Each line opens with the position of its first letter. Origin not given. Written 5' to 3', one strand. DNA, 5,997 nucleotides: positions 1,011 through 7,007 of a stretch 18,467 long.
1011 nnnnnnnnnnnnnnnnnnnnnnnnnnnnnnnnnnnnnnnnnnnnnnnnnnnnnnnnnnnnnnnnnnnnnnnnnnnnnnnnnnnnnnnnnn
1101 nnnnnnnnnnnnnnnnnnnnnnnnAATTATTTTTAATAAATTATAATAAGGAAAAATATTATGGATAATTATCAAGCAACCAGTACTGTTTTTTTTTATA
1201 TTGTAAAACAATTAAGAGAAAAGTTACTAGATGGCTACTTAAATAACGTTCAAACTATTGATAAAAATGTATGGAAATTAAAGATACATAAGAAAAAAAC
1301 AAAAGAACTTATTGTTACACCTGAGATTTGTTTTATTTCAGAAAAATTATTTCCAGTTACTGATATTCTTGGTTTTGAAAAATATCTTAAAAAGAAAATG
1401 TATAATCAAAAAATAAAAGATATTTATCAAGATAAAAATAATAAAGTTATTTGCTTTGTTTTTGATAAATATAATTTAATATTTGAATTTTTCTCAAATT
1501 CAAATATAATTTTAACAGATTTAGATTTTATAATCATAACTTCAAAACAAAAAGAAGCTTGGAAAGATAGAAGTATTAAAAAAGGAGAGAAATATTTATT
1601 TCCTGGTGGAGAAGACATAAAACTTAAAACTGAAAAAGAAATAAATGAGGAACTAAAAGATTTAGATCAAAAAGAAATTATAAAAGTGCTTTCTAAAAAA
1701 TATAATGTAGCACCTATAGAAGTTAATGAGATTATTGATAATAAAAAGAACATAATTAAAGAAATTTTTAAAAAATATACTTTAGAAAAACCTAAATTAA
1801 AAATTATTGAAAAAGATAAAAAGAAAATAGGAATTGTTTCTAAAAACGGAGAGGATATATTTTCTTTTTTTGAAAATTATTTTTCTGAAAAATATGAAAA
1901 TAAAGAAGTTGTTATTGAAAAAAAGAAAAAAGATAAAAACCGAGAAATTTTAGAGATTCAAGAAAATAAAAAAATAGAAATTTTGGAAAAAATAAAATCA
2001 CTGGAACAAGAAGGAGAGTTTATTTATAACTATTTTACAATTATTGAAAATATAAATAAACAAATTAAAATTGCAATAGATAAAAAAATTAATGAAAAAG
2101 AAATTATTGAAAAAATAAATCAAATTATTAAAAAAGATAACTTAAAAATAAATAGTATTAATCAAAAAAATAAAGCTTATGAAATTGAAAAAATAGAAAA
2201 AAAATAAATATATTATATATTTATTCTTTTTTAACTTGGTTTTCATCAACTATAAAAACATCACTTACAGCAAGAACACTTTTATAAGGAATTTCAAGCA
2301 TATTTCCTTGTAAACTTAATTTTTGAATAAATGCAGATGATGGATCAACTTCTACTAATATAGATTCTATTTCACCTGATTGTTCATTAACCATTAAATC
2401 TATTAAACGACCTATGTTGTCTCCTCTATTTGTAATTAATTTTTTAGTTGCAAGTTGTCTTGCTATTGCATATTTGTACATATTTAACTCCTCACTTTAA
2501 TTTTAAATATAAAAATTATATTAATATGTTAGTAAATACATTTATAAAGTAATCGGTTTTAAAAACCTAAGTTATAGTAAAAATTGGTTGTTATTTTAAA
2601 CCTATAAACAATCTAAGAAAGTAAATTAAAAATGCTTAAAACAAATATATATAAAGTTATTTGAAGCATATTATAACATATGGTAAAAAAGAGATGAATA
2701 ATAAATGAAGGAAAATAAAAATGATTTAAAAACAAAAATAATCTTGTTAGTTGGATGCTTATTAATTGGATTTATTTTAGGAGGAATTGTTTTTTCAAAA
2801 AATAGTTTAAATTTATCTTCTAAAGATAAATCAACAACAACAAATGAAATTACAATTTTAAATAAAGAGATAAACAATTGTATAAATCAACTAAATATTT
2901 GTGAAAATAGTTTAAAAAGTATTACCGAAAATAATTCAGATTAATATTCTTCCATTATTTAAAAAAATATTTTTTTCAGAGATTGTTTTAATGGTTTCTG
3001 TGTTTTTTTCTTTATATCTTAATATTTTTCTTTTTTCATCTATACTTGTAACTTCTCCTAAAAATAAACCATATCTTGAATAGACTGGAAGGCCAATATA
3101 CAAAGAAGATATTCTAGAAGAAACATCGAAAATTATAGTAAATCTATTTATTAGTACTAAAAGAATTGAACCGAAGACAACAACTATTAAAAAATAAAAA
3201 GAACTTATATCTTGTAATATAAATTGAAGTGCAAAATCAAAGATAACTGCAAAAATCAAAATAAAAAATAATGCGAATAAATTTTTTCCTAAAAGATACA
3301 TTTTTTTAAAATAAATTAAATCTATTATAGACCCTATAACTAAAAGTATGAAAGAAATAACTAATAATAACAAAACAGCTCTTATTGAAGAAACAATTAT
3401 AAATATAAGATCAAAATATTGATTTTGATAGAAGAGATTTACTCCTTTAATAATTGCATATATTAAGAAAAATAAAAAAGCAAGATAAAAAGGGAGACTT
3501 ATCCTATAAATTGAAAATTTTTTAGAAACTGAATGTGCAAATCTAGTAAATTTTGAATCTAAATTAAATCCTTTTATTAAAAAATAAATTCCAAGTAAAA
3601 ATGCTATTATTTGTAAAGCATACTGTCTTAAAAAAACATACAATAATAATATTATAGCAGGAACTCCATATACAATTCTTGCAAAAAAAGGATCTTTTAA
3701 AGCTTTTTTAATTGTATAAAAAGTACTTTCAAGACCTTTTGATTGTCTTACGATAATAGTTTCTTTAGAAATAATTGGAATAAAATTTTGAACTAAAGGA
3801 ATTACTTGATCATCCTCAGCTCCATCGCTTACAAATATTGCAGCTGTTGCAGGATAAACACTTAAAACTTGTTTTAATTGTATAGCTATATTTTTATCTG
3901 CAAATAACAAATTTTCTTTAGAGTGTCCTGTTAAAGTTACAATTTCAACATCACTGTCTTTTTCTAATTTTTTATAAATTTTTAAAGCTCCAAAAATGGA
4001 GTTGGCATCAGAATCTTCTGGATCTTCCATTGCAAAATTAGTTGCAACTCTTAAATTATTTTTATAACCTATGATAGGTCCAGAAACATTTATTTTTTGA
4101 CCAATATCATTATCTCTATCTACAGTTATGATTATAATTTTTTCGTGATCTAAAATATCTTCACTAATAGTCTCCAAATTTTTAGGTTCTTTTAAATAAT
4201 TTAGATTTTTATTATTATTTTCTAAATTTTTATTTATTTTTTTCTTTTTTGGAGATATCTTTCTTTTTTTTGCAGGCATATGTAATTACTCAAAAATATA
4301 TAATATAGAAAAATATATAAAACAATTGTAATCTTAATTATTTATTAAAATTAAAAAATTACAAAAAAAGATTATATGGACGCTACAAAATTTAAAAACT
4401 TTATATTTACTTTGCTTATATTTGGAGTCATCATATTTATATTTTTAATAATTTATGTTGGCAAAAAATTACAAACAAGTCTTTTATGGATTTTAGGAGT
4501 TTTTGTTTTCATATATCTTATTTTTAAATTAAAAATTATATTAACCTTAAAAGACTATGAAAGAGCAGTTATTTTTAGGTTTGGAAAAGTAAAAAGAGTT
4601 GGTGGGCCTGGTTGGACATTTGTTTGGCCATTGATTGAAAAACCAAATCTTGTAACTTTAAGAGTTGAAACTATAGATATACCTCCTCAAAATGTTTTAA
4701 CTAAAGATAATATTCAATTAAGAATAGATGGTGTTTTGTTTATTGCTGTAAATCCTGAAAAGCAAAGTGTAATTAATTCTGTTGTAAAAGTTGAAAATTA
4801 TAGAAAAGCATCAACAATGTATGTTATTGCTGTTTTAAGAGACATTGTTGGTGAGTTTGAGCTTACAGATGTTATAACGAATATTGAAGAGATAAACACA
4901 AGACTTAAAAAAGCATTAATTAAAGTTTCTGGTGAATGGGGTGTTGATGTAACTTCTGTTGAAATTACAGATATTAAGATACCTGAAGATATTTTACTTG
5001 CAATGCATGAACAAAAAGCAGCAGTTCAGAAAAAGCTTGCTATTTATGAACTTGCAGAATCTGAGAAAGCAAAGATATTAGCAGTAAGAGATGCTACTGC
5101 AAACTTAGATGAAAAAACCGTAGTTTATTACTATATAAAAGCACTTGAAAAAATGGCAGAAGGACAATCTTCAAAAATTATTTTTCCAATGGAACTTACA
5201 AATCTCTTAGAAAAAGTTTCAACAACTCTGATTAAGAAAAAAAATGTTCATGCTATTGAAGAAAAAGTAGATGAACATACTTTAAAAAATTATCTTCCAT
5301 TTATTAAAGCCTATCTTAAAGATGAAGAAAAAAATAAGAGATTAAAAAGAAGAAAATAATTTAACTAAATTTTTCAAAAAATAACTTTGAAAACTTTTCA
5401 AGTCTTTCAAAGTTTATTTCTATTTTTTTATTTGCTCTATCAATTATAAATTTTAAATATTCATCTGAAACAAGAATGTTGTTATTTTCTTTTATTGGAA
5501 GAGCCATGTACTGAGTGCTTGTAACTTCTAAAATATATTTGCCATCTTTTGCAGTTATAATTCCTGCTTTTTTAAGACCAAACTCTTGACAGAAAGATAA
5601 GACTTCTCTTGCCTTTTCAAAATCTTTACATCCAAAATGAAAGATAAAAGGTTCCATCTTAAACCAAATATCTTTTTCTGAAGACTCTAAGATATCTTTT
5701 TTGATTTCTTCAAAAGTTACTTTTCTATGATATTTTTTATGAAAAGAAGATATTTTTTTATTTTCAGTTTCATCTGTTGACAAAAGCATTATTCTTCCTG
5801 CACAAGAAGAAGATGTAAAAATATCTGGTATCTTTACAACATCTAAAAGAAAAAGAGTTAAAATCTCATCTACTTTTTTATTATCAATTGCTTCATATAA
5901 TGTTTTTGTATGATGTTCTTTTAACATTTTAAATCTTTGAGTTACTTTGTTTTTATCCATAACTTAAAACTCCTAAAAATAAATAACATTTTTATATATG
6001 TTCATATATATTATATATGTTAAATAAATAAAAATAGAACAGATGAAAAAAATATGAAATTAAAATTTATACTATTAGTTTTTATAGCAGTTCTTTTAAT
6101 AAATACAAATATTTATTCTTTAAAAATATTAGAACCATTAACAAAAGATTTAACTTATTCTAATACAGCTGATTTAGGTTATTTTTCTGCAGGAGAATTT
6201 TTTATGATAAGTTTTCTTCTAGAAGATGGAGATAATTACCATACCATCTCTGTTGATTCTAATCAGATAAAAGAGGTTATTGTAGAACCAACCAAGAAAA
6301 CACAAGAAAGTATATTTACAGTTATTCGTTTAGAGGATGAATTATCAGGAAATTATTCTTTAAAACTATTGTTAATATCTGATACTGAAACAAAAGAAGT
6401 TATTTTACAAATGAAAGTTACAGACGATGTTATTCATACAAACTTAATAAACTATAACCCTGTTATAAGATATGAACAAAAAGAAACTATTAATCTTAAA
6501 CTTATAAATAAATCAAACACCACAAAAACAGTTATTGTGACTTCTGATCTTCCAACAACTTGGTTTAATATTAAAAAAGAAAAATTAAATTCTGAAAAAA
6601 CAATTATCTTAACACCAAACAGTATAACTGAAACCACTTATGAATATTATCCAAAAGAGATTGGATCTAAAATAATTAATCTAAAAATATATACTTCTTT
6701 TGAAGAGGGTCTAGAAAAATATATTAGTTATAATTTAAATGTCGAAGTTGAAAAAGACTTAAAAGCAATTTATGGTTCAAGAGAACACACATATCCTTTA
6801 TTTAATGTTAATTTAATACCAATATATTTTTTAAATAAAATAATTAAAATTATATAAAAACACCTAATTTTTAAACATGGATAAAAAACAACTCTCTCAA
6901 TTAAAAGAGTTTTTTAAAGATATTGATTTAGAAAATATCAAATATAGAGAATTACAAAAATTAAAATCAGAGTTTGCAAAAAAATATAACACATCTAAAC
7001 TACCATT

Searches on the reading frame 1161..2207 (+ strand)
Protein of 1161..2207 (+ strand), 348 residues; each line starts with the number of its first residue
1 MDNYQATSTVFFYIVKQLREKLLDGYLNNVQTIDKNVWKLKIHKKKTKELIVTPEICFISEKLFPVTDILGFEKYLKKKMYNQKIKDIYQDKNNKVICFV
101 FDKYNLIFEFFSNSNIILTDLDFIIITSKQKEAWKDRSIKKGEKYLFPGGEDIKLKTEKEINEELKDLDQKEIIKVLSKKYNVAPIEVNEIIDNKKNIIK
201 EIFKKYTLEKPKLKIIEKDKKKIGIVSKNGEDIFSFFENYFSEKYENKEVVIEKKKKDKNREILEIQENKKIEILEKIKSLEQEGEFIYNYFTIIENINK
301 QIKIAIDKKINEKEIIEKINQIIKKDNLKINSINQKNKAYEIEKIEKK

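Call 6: search_protein_families(library=ncbifam, proteins=[window:1161-2207:+], max_evalue=1)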
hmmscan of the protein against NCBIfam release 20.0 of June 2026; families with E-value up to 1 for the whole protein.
window:1161-2207:+ (348 aa): 1 family
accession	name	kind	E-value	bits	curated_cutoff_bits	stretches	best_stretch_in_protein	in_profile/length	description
NF041120.1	RqcH_arch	equivalog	6.4e-25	88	400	1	12-343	6-375/645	ribosome rescue protein RqcH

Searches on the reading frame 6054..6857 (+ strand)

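Call 5: search_protein_families(library=pfam, proteins=[window:6054-6857:+], max_evalue=1)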
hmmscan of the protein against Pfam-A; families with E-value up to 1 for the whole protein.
window:6054-6857:+ (267 aa): 4 families
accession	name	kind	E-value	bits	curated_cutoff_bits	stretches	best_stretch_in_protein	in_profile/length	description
PF11589.14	DUF3244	-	0.046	14.1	25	1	57-106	36-84/96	Domain of unknown function (DUF3244)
PF22073.2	Cep192_D4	-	0.086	13.5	35.5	1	139-215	17-95/112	Cep192 domain 4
PF14005.11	YpjP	-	0.11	13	27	1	71-125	41-95/134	YpjP-like protein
PF20620.4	DUF6805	-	0.77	10.5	27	1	49-112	58-121/133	Family of unknown function (DUF6805)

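Call 6: search_protein_families(library=ncbifam, proteins=[window:6054-6857:+], max_evalue=1)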
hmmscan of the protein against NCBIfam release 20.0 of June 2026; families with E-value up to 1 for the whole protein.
window:6054-6857:+ (267 aa): 1 family
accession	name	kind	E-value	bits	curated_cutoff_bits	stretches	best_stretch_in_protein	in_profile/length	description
NF007475.0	PRK10061.1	equivalog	0.024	14.7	161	1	117-169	28-80/96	DNA damage-inducible protein YebG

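Call 7: search_protein_families(library=padloc, proteins=[window:6054-6857:+], max_evalue=1)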
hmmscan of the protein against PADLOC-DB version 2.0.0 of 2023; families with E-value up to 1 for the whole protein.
window:6054-6857:+ (267 aa): 0 families
